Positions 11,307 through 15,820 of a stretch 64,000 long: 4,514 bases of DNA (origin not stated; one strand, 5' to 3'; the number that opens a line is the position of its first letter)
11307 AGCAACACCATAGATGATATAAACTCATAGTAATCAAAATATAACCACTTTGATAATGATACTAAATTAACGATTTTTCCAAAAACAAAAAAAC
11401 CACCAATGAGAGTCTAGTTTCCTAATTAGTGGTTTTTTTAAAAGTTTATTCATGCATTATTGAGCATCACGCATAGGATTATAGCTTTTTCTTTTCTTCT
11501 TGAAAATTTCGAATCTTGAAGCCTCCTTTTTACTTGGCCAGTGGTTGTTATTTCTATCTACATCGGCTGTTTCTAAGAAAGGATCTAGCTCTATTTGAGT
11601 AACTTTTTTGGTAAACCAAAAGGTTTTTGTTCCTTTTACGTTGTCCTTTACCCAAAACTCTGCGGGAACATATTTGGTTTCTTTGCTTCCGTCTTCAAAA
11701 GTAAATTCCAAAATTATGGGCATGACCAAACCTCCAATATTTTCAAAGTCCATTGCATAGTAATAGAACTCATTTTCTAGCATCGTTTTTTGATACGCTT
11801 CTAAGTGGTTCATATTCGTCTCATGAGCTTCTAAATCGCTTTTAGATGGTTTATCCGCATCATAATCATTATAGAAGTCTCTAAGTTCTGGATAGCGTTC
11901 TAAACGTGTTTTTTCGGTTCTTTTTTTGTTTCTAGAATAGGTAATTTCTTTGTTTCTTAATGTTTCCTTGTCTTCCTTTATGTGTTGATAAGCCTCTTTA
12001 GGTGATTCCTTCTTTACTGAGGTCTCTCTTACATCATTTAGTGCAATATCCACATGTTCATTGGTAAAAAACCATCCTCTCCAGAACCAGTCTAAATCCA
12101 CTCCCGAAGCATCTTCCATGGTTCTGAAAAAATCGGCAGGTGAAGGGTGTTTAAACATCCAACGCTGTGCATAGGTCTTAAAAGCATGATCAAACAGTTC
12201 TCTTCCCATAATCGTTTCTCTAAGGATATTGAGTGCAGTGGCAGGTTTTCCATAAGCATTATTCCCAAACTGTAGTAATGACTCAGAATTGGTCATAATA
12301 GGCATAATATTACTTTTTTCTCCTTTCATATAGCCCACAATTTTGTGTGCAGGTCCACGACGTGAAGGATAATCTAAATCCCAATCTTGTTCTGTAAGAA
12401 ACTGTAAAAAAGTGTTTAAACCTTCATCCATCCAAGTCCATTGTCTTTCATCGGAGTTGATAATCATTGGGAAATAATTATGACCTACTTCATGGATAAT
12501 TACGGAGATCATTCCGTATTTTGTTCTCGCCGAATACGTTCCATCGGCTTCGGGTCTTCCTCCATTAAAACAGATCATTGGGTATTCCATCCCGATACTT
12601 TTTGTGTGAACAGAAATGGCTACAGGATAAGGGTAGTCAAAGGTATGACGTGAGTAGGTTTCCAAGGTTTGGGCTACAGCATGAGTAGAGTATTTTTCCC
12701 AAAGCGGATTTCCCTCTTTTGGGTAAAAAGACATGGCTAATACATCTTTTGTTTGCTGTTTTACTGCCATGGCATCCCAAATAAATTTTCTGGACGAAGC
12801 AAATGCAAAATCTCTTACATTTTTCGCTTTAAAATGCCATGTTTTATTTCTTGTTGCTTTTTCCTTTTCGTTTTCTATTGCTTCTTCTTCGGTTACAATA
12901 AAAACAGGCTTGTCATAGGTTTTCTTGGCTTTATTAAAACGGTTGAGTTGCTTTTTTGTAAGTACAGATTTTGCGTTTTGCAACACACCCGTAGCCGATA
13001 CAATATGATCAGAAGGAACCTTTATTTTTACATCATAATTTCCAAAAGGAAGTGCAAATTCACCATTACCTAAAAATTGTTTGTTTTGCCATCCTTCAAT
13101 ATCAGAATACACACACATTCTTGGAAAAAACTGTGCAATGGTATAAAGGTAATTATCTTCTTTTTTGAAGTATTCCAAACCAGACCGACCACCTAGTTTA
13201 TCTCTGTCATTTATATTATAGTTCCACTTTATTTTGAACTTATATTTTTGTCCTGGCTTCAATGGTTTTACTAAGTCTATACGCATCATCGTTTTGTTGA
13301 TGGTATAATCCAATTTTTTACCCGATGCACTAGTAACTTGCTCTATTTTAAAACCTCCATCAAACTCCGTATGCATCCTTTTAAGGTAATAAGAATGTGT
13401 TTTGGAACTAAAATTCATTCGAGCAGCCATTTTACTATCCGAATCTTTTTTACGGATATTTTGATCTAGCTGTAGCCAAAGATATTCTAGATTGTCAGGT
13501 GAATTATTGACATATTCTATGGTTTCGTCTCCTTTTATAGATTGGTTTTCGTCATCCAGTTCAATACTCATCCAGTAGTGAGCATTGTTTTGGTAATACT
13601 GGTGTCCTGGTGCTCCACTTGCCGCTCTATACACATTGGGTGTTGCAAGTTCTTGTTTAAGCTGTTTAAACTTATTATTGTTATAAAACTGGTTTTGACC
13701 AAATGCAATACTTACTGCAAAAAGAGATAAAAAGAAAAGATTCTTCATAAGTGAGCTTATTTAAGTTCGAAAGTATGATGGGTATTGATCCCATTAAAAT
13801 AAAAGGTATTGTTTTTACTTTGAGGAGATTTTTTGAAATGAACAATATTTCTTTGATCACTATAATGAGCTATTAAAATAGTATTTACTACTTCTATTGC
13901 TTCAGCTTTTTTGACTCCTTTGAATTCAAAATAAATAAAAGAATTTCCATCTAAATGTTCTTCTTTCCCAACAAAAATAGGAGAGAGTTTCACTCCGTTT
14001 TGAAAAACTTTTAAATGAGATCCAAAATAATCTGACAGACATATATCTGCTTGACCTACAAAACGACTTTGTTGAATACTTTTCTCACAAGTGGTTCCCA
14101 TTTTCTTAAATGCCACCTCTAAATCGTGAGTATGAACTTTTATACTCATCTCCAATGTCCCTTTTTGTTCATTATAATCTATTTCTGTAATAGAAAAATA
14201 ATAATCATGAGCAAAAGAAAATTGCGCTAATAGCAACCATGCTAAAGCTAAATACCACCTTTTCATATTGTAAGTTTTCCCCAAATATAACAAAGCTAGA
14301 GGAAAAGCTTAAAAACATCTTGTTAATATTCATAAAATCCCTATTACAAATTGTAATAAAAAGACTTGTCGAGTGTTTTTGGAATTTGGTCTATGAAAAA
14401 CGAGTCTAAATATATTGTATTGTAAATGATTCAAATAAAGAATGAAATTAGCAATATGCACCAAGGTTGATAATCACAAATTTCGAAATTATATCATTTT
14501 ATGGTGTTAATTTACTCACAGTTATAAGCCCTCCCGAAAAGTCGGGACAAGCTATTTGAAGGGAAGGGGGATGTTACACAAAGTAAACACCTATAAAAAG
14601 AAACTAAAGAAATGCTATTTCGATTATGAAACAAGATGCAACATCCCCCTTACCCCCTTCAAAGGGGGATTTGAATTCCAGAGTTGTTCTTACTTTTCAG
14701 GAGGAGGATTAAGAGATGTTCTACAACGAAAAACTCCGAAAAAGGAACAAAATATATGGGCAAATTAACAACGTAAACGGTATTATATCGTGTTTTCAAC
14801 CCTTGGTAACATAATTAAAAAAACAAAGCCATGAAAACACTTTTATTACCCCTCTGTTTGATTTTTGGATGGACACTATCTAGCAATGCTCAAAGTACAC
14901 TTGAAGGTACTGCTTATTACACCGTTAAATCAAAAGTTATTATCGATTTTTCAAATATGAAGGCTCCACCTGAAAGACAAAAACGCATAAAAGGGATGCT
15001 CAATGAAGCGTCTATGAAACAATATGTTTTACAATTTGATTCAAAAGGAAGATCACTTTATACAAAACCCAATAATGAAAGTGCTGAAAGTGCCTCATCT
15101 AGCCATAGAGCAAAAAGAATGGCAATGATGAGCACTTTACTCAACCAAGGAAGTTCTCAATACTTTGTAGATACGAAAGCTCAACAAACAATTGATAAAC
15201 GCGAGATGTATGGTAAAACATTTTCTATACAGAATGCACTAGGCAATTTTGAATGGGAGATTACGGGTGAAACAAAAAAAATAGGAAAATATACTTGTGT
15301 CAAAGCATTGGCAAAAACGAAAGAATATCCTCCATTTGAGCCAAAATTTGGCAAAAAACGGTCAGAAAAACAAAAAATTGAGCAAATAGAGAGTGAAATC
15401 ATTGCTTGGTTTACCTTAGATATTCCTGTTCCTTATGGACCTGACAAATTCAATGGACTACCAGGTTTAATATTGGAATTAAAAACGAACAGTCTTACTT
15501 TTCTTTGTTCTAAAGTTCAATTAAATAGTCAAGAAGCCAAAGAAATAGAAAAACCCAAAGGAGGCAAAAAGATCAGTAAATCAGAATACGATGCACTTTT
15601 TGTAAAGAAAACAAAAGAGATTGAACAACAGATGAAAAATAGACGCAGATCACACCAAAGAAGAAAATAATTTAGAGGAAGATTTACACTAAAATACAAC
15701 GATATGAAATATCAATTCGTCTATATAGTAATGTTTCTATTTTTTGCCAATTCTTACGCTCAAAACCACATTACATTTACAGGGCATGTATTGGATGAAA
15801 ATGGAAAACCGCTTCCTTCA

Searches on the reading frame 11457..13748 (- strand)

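Call 84: search_protein_families(library=pfam, proteins=[window:11457-13748:-], max_evalue=0.0001)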
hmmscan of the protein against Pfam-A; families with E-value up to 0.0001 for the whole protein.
window:11457-13748:- (763 aa): 1 family
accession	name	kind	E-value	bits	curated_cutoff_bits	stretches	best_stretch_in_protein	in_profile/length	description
PF01433.26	Peptidase_M1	-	6.6e-13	49.2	27.7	1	357-559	5-218/218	Peptidase family M1 domain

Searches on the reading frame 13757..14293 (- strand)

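Call 84: search_protein_families(library=pfam, proteins=[window:13757-14293:-], max_evalue=0.0001)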
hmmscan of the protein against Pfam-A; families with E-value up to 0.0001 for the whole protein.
window:13757-14293:- (178 aa): 1 family
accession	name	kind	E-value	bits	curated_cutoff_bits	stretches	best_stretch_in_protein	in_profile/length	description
PF20420.3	DUF6702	-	2.6e-30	105.7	24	1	25-165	3-139/141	Domain of unknown function (DUF6702)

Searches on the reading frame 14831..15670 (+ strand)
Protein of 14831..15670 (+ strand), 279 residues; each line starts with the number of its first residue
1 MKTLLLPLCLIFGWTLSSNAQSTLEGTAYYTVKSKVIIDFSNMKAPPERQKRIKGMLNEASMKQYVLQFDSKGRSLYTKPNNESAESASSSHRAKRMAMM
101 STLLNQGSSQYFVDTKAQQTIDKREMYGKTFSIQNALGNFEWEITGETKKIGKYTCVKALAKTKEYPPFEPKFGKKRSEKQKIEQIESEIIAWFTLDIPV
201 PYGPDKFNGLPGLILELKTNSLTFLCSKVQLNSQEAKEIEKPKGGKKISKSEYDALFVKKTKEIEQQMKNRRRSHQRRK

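Call 84: search_protein_families(library=pfam, proteins=[window:14831-15670:+], max_evalue=0.0001)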
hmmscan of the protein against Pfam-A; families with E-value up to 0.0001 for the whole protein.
window:14831-15670:+ (279 aa): 1 family
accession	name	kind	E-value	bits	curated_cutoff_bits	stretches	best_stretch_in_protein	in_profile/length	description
PF09697.16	Porph_ging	-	2.9e-20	73.1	25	1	142-216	1-81/81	Protein of unknown function (Porph_ging)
